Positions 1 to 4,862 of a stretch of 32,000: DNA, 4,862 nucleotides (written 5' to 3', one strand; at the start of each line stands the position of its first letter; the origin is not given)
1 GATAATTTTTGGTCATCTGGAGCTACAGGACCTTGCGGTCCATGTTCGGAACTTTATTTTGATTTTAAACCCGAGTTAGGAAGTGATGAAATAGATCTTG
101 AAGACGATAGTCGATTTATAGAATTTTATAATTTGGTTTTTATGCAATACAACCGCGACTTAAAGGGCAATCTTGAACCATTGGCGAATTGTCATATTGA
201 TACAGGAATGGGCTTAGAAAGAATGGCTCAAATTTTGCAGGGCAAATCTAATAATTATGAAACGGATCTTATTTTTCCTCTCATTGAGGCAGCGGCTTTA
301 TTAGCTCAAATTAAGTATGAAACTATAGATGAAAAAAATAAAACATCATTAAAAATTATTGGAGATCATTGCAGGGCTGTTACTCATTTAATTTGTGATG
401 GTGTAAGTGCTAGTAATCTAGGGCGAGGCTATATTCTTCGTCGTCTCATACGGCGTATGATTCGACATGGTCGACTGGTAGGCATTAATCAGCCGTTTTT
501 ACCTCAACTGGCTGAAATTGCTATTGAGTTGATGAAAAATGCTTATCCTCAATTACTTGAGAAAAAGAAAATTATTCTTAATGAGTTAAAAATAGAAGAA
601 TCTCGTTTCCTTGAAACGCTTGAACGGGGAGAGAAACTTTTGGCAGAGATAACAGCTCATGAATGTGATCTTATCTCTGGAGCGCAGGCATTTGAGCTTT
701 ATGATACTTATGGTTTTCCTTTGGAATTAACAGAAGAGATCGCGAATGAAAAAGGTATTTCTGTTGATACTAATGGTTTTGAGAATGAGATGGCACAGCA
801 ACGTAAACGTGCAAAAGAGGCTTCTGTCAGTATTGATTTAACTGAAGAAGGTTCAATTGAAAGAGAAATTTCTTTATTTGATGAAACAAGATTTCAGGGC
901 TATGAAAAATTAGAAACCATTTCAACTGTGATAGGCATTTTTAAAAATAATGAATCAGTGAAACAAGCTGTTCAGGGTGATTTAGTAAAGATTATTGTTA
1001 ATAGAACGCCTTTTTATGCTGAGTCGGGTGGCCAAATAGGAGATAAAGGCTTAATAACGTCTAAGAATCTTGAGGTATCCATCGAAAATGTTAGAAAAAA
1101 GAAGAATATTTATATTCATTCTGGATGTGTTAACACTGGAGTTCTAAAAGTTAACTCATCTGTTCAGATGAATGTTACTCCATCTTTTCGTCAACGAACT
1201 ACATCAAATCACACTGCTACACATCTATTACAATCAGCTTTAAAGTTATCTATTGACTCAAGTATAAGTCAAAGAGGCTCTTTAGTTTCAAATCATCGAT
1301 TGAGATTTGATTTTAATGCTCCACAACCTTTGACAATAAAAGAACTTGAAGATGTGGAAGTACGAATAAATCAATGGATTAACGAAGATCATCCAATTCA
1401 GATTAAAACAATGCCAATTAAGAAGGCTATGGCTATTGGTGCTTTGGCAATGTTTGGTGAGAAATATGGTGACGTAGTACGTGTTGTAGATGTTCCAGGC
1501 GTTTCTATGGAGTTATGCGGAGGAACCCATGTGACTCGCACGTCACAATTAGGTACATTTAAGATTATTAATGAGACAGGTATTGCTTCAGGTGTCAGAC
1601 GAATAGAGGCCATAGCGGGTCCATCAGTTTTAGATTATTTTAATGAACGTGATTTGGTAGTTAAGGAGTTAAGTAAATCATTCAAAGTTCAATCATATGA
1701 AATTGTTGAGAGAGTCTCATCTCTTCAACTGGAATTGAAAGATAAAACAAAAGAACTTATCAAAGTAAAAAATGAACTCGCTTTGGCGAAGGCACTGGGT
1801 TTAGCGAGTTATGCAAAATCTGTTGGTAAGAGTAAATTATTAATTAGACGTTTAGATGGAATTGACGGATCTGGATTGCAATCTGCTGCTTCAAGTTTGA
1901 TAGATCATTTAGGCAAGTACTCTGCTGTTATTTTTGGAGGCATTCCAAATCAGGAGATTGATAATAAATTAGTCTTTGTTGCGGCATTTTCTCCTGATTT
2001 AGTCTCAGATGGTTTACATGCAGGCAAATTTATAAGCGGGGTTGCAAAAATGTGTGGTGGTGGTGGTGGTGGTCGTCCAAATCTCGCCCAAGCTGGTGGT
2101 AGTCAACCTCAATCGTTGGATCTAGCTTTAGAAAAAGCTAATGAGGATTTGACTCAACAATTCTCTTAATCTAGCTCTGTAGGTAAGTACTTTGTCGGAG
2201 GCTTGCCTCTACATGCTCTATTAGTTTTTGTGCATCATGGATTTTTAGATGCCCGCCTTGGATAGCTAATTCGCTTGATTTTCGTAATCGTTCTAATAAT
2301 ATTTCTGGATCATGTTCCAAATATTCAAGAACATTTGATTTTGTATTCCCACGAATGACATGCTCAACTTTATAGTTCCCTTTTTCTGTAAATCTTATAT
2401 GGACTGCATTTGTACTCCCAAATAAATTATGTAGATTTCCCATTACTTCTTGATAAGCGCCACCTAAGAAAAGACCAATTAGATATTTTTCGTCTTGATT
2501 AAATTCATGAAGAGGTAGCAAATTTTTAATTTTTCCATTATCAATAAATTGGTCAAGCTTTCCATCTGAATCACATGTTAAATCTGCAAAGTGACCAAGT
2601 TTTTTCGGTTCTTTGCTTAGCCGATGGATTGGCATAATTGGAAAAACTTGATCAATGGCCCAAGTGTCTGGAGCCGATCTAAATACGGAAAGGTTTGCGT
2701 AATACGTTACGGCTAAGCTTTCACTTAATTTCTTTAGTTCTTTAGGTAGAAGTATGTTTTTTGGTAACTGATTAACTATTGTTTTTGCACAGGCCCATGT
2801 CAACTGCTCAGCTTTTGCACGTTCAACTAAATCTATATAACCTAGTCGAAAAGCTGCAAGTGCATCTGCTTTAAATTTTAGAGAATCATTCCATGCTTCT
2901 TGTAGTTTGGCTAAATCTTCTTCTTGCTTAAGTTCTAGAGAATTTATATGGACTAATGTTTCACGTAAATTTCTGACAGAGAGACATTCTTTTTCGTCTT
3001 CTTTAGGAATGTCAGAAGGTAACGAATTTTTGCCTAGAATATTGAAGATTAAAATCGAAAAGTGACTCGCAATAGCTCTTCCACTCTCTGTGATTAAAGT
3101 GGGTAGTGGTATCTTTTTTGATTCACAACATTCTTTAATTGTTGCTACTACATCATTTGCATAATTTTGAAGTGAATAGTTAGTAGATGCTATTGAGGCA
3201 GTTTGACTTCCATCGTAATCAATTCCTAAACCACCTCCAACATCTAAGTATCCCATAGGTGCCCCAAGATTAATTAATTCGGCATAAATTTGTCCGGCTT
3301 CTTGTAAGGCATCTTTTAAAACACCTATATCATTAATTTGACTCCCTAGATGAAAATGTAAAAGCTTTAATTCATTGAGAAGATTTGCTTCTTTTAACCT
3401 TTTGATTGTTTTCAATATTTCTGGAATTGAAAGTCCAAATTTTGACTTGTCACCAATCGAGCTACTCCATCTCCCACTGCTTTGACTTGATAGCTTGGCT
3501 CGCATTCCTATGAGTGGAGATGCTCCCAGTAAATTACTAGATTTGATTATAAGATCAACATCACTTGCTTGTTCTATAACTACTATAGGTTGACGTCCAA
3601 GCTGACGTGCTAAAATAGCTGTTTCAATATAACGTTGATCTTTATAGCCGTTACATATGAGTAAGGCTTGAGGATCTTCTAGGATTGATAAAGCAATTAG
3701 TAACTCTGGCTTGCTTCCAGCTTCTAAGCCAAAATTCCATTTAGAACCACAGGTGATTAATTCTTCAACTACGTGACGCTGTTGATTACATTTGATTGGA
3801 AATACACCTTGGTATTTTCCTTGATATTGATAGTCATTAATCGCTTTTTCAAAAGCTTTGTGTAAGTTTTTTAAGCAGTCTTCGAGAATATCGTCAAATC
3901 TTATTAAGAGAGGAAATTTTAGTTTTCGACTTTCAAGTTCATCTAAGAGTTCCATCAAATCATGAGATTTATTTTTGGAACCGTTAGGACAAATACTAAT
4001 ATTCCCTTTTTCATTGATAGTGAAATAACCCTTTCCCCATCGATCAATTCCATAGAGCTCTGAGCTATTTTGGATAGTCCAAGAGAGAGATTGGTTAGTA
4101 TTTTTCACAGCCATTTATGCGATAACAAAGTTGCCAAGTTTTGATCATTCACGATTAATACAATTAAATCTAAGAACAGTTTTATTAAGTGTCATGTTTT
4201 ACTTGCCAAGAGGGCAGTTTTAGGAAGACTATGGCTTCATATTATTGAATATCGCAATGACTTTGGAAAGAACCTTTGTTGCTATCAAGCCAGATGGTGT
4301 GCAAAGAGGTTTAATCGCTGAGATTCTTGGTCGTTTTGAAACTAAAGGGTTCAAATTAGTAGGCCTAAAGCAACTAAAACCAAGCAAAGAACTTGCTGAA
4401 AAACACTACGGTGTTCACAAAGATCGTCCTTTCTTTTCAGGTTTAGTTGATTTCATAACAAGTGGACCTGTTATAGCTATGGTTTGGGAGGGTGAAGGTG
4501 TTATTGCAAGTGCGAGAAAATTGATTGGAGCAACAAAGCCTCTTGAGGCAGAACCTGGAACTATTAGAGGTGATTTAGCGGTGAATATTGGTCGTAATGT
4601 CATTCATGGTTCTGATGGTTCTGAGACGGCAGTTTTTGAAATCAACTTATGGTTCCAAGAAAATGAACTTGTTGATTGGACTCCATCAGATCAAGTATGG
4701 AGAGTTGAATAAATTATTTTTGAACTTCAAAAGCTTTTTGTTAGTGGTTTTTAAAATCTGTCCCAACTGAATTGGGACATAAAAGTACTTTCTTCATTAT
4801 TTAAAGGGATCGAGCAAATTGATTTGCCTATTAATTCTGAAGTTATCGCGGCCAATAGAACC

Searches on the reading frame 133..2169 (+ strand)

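Call 75: search_protein_families(library=pfam, proteins=[window:133-2169:+], max_evalue=0.001)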
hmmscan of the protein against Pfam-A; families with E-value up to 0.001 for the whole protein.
window:133-2169:+ (678 aa): 3 families
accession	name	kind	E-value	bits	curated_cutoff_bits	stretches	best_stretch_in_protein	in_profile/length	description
PF01411.24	tRNA-synt_2c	-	2.7e-110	369.9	30.3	1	1-348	201-548/552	tRNA synthetases class II (A)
PF07973.19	tRNA_SAD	-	3.6e-16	59.3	24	1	449-492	1-44/44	Threonyl and Alanyl tRNA synthetase second additional domain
PF02272.25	DHHA1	-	1.2e-13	51.8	25.9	1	568-673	3-100/102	DHHA1 domain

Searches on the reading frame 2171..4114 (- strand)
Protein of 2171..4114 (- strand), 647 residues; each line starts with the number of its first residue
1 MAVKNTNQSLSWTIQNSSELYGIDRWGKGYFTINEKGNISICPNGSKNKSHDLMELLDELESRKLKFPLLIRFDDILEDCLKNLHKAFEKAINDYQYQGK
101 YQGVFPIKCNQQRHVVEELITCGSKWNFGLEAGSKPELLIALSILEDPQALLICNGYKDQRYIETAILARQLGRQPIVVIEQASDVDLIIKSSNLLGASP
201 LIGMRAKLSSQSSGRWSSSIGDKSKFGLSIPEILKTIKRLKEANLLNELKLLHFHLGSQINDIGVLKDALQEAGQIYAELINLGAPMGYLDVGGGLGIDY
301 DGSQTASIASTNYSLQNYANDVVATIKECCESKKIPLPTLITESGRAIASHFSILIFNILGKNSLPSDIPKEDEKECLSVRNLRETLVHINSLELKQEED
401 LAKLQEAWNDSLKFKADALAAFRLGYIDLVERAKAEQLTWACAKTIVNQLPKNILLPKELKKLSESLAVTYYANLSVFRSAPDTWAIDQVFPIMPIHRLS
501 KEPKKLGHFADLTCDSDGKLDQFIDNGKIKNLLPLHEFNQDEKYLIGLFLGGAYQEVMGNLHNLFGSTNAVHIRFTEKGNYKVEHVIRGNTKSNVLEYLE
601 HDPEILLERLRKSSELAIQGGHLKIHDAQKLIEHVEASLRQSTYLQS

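Call 75: search_protein_families(library=pfam, proteins=[window:2171-4114:-], max_evalue=0.001)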
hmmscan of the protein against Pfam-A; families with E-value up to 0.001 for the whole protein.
window:2171-4114:- (647 aa): 3 families
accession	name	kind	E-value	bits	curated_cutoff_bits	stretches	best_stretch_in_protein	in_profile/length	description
PF02784.22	Orn_Arg_deC_N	-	4.1e-37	128.3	23.4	1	87-349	7-246/247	Pyridoxal-dependent decarboxylase, pyridoxal binding domain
PF17810.6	Arg_decarb_HB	-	4.5e-17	62.6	23.3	1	373-463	1-83/84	Arginine decarboxylase helical bundle domain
PF17944.6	Arg_decarbox_C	-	6.3e-10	39.9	23.3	1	594-645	3-51/51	Arginine decarboxylase C-terminal helical extension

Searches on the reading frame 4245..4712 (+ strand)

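Call 75: search_protein_families(library=pfam, proteins=[window:4245-4712:+], max_evalue=0.001)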
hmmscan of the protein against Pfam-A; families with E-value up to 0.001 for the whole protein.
window:4245-4712:+ (155 aa): 1 family
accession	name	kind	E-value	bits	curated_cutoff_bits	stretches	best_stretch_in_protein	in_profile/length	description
PF00334.24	NDK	-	1.1e-55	187.6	27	1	8-141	1-134/135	Nucleoside diphosphate kinase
